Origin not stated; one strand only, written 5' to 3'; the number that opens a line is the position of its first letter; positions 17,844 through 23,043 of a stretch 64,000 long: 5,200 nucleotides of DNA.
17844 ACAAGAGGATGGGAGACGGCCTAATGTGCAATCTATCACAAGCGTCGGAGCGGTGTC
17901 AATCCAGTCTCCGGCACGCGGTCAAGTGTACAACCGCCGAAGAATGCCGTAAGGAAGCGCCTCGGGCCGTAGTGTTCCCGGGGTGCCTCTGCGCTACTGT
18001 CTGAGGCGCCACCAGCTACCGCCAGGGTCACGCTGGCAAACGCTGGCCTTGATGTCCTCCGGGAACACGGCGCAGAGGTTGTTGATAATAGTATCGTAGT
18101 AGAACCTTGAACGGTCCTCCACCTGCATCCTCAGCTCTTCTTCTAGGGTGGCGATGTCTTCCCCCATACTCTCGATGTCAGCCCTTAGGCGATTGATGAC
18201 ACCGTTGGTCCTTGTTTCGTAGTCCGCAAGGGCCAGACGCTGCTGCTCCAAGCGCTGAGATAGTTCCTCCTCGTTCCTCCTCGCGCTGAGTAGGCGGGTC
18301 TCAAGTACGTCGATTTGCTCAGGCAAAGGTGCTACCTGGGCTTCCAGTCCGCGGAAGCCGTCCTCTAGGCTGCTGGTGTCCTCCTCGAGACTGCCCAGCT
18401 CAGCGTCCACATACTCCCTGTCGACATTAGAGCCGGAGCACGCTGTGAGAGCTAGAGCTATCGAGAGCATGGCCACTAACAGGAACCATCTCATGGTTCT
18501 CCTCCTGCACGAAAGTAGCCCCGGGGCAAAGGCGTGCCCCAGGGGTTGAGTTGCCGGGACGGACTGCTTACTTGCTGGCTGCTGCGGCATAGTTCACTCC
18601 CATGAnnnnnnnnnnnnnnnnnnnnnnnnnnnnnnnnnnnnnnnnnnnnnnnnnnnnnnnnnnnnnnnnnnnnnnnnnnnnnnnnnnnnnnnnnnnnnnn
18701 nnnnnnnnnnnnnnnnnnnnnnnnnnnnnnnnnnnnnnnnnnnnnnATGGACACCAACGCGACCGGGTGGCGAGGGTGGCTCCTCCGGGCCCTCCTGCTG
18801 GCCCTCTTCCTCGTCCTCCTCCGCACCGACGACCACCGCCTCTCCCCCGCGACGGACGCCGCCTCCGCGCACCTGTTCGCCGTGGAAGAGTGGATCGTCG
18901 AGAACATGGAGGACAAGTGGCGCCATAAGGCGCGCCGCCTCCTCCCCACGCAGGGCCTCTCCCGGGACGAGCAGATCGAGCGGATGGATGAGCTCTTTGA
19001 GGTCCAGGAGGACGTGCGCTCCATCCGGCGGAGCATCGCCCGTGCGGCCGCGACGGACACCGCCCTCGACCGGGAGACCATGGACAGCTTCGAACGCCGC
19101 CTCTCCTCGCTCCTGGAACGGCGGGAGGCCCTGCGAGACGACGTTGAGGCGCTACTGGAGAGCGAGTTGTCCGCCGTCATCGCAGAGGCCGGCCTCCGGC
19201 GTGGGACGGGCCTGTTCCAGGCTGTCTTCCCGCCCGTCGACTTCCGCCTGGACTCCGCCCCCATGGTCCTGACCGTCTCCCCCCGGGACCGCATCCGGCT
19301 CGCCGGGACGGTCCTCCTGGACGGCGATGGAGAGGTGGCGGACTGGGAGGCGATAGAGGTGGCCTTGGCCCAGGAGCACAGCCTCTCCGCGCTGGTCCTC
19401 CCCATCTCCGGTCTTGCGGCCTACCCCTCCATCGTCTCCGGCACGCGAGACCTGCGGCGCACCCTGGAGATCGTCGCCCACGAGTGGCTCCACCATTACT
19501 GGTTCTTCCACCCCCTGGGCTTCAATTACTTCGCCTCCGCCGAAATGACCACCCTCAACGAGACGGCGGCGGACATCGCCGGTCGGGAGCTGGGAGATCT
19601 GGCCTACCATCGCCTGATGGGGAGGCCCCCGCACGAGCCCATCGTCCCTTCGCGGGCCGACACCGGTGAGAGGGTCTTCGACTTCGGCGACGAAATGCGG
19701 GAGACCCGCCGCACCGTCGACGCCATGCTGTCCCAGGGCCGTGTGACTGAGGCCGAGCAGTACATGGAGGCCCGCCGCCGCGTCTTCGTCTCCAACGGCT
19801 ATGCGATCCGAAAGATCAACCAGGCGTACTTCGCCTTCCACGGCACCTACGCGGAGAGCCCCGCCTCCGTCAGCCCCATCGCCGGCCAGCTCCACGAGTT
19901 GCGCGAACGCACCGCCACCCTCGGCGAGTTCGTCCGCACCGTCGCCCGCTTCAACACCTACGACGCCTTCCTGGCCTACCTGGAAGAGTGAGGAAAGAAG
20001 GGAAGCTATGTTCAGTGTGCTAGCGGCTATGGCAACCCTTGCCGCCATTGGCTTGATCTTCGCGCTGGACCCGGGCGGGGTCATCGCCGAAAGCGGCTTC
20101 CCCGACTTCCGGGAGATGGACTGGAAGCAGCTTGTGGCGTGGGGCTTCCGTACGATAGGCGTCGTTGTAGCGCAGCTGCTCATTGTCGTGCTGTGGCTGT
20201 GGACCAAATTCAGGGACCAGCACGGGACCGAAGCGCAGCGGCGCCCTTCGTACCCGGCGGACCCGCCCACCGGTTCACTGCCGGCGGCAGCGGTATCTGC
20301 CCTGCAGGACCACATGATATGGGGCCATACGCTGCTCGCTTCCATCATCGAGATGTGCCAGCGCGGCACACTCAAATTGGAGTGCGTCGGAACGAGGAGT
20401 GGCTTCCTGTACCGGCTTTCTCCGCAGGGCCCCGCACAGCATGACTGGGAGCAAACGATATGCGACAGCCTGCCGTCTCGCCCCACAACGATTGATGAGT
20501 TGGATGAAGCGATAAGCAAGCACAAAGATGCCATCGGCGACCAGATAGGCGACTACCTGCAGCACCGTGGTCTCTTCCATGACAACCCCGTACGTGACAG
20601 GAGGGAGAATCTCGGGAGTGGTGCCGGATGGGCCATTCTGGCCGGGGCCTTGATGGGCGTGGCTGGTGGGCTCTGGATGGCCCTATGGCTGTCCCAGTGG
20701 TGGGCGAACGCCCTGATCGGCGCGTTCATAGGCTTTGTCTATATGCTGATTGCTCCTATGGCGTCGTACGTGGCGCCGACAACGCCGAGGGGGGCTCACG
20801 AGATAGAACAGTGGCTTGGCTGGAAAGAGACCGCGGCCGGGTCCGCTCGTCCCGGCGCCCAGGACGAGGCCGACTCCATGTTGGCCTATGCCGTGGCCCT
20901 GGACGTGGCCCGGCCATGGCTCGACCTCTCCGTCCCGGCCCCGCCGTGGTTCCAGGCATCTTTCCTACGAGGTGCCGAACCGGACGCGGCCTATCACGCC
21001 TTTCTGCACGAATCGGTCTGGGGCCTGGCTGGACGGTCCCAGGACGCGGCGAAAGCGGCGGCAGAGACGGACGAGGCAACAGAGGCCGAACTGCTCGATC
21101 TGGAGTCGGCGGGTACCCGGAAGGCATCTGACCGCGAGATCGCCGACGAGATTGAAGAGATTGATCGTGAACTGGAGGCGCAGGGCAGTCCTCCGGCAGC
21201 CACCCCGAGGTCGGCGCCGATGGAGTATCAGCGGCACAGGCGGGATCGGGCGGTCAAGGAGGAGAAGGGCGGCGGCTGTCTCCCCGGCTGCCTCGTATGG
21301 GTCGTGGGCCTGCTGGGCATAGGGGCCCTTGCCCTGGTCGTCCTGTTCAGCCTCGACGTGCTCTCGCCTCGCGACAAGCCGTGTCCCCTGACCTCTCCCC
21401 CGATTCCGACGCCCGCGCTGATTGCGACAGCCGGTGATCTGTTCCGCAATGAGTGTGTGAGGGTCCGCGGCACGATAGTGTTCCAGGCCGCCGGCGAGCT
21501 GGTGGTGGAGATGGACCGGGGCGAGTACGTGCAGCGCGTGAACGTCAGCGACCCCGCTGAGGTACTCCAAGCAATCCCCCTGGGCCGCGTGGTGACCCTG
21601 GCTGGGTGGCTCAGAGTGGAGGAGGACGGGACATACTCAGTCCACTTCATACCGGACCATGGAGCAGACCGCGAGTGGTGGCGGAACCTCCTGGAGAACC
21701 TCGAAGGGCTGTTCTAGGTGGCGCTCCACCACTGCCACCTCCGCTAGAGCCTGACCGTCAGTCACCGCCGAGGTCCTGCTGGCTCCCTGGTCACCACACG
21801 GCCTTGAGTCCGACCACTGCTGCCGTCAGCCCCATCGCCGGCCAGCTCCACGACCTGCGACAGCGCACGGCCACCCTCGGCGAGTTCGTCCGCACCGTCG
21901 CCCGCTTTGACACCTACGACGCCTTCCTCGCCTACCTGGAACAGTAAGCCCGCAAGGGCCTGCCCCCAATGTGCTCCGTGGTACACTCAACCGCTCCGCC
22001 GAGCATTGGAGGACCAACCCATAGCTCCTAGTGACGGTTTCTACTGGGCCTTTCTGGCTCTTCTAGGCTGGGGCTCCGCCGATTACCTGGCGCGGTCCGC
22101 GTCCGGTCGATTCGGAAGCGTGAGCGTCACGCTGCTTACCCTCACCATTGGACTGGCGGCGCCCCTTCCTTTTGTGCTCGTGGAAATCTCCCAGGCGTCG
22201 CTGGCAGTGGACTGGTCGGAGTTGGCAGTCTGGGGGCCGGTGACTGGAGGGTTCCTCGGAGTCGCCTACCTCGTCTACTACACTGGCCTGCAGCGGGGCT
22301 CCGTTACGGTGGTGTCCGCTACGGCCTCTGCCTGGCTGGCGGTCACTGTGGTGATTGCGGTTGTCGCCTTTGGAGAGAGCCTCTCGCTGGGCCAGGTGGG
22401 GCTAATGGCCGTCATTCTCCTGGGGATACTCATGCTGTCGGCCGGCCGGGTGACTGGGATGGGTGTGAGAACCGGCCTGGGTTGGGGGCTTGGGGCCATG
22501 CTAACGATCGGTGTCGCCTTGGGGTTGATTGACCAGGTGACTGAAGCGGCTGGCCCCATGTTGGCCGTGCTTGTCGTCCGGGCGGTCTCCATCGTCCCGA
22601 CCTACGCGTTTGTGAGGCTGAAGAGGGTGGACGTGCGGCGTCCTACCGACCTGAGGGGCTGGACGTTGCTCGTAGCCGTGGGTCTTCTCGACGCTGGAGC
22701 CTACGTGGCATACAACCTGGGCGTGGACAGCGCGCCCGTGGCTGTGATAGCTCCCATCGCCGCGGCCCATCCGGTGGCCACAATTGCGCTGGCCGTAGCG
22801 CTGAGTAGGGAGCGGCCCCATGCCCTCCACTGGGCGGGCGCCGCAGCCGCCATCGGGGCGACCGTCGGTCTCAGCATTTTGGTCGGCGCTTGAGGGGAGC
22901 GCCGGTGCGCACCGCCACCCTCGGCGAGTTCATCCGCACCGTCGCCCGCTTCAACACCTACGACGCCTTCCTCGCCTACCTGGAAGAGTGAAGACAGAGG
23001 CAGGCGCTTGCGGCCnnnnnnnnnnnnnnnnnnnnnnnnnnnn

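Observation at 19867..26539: Gene-end scar array: four copies of one gene's 3' end and two of another partition 6.5 kb into four unrelated cargo cassettes, with no recombinase in sight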

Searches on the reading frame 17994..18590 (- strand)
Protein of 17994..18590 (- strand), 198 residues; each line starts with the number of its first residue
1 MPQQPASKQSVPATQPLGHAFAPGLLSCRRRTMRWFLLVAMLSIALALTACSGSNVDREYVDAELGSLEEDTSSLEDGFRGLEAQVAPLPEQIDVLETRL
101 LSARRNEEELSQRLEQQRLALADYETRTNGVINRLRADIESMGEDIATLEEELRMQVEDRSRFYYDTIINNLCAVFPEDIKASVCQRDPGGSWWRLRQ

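Call 5: search_protein_families(library=pfam, proteins=[window:17994-18590:-], max_evalue=0.01)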
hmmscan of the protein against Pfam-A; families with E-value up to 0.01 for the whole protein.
window:17994-18590:- (198 aa): 3 families
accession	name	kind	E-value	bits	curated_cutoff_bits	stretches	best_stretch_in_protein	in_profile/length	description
PF07888.16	CALCOCO1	-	0.0012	18.3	36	1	62-158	58-157/496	Calcium binding and coiled-coil domain (CALCOCO1) like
PF10267.14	Tmemb_cc2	-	0.0067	16.1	32.8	1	70-162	216-305/397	Predicted transmembrane and coiled-coil 2 protein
PF25828.1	CC_Cfap43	-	0.0078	14.7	27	1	88-170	566-645/868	Cfap43 coiled coil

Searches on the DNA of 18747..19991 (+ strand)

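Call 67: search_rna_families(source=L084, start=12300, end=12900, threshold=evalue, max_evalue=1, show_alignments=1)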
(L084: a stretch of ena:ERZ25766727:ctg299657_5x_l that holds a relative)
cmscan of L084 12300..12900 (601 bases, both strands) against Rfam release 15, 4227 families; matches with E-value up to 1: 0.
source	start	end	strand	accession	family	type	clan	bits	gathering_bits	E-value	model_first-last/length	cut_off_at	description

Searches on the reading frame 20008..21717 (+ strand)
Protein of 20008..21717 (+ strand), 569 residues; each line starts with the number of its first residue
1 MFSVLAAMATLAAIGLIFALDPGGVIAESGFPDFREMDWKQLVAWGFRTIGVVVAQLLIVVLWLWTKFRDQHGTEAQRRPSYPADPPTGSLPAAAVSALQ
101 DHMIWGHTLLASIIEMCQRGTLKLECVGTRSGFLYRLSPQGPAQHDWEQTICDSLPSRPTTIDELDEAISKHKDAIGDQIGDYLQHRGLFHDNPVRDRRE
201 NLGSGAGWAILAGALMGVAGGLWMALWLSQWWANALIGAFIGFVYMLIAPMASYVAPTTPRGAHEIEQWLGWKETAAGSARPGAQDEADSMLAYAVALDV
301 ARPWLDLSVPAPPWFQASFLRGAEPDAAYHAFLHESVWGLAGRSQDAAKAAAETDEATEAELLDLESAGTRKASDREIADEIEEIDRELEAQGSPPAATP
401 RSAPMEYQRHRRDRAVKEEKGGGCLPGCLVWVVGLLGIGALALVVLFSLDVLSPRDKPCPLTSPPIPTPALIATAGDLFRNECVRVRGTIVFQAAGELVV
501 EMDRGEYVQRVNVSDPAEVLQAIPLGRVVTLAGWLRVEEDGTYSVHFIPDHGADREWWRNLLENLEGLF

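Call 5: search_protein_families(library=pfam, proteins=[window:20008-21717:+], max_evalue=0.01)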
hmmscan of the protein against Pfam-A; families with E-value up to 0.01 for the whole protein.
window:20008-21717:+ (569 aa): 2 families
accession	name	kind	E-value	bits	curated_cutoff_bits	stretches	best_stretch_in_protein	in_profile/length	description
PF20990.2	DUF2207_C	-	2.4e-15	57.4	33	1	80-305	2-244/247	Predicted membrane protein (DUF2207) C-terminal domain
PF01925.25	TauE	-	0.0071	16.5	32.6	1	201-249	60-108/237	Sulfite exporter TauE/SafE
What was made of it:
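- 20008..21717 (+): Cargo 1: DUF2207_C membrane protein. It is the usual neighbour of gene A in relatives. Pfam (call 5).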

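Call 62: search_protein_families(library=ncbifam, proteins=[window:20008-21717:+], max_evalue=0.001)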
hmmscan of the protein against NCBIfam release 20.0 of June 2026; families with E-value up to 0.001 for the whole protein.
window:20008-21717:+ (569 aa): 0 families

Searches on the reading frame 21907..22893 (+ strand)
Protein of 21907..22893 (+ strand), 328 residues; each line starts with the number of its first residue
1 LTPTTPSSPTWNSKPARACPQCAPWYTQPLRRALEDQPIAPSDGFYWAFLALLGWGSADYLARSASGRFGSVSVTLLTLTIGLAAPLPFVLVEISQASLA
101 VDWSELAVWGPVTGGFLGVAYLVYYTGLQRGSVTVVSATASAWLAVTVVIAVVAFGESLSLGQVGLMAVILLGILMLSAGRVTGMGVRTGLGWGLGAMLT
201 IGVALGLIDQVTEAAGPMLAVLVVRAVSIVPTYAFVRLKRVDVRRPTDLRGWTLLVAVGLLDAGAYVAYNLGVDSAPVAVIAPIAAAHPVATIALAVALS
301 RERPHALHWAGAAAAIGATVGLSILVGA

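Call 5: search_protein_families(library=pfam, proteins=[window:21907-22893:+], max_evalue=0.01)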
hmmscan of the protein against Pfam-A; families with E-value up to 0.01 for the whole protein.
window:21907-22893:+ (328 aa): 1 family
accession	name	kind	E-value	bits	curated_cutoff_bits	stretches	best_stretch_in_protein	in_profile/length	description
PF00892.27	EamA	-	3.9e-26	92.4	28.2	2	44-178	3-134/135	EamA-like transporter family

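Call 49: find_homologous_proteins(query=window:22009-22893:+, max_evalue=1e-30)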
Query window:22009-22893:+ (294 aa): 143 proteins with E <= 1e-30 among 8000 candidates; the best 120 are listed.
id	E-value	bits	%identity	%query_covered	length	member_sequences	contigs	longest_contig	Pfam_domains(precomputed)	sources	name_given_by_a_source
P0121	1.2e-155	535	91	100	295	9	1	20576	PF00892.27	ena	-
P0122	2.0e-153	528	89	100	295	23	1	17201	PF00892.27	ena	-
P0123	1.4e-152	525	90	99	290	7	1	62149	PF00892.27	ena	-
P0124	4.7e-142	491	90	94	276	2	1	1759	PF00892.27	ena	-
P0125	3.2e-139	481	89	94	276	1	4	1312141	PF00892.27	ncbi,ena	-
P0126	1.9e-138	479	88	94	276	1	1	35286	PF00892.27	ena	-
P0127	5.6e-135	467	86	94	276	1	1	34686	PF00892.27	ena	-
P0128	8.0e-133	460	84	94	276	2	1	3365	PF00892.27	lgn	-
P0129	1.4e-132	459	78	96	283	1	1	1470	PF00892.27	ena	-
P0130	2.9e-126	439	88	87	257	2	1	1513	PF00892.27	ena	-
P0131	5.6e-120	418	83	87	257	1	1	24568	PF00892.27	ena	-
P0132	1.8e-106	374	79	81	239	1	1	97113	PF00892.27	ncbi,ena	-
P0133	7.3e-102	359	63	97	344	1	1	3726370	PF00892.27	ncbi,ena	-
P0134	8.2e-102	359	72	87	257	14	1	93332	PF00892.27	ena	-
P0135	2.6e-101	357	64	98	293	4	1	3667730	PF00892.27,PF10639.16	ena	-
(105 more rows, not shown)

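Call 50: find_encoding_contigs(protein=P0121, flank=10000, max_places=3)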
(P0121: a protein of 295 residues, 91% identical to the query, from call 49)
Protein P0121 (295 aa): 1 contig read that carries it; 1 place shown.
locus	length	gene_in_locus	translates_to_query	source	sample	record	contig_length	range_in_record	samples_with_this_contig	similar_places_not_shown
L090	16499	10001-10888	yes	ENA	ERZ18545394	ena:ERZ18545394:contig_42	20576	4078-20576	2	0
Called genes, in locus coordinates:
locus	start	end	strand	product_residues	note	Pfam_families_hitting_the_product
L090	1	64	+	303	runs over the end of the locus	PF13191:AAA_16 (weak), PF00004:AAA, PF07726:AAA_3 (faint), PF07728:AAA_5, PF13401:AAA_22 (weak)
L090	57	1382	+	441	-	PF05762:VWA_CoxE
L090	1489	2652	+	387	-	PF13433:Peripla_BP_5, PF13458:Peripla_BP_6, PF01094:ANF_receptor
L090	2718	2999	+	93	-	PF09313:TehB-like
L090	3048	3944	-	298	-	PF04069:OpuAC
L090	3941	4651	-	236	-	PF03747:ADP_ribosyl_GH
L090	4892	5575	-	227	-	PF22784:PTP-SAK, PF22785:Tc-R-P, PF22741:PTP-NADK, PF00782:DSPc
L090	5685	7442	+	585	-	PF00860:Xan_ur_permease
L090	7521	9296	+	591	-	PF02463:SMC_N, PF13476:AAA_23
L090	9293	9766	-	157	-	PF08818:DUF1801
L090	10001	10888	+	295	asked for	PF00892:EamA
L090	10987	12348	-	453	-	PF00890:FAD_binding_2 (faint), PF01266:DAO, PF01593:Amino_oxidase, PF07992:Pyr_redox_2 (faint), PF13450:NAD_binding_8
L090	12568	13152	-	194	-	-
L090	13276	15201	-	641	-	PF00496:SBP_bac_5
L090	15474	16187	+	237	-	PF00857:Isochorismatase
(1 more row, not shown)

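Call 51: find_encoding_contigs(protein=P0125, flank=10000, max_places=4)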
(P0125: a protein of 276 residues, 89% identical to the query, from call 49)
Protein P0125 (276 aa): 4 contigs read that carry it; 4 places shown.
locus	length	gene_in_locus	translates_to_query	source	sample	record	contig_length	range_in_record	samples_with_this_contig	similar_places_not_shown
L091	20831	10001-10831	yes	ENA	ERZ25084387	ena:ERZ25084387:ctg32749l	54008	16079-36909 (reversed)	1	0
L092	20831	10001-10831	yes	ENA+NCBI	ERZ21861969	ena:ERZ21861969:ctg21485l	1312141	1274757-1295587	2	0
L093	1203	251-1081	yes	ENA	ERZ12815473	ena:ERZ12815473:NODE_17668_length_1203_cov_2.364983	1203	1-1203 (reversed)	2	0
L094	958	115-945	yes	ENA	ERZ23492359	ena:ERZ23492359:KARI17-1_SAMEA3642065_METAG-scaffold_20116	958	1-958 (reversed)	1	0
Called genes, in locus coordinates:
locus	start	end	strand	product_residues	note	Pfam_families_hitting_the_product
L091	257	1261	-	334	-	PF04069:OpuAC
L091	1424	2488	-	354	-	PF00528:BPD_transp_1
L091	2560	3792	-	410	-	PF00005:ABC_tran, PF13304:AAA_21 (weak), PF00571:CBS (faint)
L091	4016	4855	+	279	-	PF04250:DUF429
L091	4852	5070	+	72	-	-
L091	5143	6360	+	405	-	PF06559:DCD_N, PF22769:DCD, PF22569:DCD_C, PF22769:DCD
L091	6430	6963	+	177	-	PF04893:Yip1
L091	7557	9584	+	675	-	PF05719:GPP34, PF00067:p450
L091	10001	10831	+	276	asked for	PF00892:EamA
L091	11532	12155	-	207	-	-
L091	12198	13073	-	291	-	PF02527:GidB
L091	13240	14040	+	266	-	PF03449:GreA_GreB_N, PF01272:GreA_GreB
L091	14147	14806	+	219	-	PF00174:Oxidored_molyb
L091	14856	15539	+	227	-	PF01292:Ni_hydr_CYTB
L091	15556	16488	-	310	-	PF01040:UbiA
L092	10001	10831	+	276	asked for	PF00892:EamA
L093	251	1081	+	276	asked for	PF00892:EamA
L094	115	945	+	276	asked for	PF00892:EamA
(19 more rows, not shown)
